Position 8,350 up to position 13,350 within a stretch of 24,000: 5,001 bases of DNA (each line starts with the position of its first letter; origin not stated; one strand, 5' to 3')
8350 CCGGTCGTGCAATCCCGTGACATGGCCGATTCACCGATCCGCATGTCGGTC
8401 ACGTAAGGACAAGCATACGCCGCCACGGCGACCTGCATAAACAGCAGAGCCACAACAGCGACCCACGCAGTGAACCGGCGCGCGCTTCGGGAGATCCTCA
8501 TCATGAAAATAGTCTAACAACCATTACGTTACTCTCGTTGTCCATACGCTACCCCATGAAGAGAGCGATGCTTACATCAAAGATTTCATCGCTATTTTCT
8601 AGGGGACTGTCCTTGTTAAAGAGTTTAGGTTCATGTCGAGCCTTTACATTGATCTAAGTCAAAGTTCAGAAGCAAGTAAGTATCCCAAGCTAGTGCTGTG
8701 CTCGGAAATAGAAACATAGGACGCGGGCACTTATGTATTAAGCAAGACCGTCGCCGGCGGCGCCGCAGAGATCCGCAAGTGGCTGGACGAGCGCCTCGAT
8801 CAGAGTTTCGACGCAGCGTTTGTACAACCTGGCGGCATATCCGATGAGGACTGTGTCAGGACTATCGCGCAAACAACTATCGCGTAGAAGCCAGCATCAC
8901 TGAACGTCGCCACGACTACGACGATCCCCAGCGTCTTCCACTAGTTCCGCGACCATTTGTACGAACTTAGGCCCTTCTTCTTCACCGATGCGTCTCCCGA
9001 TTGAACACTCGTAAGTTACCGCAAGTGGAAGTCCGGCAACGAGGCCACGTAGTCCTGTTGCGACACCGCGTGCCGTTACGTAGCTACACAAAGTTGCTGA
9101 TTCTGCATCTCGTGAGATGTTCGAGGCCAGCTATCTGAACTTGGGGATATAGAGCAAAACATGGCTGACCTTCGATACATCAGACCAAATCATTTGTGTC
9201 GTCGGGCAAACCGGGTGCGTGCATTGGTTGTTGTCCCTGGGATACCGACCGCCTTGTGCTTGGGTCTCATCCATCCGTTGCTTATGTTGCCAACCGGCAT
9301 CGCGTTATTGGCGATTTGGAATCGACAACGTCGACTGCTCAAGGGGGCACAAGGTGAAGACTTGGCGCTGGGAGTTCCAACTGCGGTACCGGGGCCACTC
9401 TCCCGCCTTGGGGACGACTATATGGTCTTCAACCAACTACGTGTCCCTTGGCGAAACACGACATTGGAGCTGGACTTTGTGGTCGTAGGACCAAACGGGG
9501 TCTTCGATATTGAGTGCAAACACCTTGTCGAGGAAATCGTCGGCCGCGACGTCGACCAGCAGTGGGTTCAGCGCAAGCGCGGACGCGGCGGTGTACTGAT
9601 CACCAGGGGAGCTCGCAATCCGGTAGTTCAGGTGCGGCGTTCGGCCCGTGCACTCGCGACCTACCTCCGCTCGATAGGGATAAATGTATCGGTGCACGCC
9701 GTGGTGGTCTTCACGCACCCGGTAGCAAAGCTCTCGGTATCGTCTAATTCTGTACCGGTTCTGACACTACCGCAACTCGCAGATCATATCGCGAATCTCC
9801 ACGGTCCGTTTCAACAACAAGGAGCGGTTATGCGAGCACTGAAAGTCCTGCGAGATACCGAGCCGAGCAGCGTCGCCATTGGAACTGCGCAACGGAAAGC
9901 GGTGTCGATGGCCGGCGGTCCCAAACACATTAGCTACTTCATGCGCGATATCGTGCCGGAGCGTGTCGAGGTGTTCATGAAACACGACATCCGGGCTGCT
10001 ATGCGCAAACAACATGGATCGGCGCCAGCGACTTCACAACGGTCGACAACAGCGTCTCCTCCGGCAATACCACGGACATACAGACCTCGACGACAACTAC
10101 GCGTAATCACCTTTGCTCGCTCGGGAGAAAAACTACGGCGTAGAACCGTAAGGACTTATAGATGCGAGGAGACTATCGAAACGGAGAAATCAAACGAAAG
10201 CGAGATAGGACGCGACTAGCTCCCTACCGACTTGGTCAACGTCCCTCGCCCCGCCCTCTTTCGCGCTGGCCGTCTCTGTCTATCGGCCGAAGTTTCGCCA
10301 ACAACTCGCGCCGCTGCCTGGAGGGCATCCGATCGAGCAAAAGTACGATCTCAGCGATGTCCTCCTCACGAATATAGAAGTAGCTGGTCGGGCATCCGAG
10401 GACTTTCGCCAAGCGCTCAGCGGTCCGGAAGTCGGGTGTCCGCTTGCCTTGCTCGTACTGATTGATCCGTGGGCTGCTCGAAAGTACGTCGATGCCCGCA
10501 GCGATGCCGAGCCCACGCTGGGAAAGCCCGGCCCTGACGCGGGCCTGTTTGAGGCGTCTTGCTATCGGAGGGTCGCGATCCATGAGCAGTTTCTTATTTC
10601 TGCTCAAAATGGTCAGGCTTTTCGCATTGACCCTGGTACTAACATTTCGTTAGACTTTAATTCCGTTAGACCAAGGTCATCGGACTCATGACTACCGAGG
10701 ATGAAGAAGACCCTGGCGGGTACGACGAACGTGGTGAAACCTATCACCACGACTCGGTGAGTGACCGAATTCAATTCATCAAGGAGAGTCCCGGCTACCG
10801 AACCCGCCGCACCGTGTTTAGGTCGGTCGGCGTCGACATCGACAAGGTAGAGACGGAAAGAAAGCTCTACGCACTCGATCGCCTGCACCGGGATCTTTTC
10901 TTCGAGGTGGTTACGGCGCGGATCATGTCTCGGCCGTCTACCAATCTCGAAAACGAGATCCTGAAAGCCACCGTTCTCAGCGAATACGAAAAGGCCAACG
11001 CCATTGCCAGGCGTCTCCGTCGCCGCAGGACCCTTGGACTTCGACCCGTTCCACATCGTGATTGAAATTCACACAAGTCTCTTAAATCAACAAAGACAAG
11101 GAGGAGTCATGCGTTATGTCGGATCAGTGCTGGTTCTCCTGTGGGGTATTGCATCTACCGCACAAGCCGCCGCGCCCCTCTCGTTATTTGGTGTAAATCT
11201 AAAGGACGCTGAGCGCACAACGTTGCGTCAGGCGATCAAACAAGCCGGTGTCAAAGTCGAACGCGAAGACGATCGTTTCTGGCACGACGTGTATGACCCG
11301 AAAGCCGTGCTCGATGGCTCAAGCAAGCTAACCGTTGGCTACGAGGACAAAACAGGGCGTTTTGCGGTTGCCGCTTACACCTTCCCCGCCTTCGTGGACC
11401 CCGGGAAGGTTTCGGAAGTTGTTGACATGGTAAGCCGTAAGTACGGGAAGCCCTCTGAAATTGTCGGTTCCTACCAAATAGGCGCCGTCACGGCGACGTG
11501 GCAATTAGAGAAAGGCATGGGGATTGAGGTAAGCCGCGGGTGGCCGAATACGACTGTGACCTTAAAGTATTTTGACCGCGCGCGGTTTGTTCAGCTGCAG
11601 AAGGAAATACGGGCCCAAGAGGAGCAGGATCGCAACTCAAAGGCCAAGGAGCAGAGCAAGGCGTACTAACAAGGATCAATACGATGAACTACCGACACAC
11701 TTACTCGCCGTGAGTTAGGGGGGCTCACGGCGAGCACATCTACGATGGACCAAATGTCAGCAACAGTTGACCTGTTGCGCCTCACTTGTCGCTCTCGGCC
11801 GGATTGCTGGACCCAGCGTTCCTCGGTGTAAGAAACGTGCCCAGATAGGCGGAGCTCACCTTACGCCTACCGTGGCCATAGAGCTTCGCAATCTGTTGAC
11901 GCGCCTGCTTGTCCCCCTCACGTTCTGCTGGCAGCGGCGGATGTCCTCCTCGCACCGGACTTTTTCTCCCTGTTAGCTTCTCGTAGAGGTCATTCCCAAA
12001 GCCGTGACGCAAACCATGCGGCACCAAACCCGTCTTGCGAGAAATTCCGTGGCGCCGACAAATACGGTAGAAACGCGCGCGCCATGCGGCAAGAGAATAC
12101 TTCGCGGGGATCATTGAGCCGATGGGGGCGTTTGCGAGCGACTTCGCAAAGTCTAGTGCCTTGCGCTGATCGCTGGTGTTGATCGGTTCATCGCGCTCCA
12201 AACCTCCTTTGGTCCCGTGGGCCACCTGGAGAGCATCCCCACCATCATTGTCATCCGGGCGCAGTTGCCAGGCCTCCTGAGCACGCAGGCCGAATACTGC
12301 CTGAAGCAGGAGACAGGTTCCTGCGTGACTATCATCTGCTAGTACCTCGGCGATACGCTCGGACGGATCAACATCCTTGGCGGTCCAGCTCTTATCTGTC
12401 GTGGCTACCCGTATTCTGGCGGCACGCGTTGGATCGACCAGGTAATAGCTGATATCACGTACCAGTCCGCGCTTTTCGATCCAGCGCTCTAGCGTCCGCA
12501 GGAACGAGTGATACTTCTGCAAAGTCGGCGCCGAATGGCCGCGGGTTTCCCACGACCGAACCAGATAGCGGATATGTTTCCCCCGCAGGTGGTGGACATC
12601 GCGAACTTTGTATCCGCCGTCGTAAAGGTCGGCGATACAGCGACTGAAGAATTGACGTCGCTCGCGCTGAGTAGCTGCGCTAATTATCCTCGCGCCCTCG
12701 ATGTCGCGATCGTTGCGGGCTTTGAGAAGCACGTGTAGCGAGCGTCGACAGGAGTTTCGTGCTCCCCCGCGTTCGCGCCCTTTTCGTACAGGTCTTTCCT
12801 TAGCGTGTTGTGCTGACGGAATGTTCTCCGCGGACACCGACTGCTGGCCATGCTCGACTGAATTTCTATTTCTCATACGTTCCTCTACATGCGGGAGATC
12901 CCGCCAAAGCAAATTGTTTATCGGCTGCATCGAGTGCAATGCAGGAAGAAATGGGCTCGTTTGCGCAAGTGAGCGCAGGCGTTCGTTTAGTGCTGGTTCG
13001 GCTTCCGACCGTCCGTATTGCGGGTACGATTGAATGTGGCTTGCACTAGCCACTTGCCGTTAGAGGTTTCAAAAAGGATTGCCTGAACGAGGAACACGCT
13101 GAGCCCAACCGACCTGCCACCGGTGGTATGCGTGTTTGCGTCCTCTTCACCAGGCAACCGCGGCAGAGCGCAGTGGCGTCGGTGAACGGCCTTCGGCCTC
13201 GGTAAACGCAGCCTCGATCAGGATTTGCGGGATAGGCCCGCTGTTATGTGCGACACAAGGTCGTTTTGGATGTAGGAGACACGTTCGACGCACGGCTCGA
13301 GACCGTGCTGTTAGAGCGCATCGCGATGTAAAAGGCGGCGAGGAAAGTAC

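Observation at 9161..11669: Island cargo module: membrane-anchored NERD nuclease, XRE regulator and two unknown proteins (candidate defence or abortive-infection-like system)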

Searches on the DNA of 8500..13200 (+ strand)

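Call 8: search_dna_similar(query=window:8500-13200:+, collection=plasmids, mode=near)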
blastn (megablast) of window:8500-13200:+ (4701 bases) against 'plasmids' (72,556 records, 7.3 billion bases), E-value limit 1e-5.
No match.
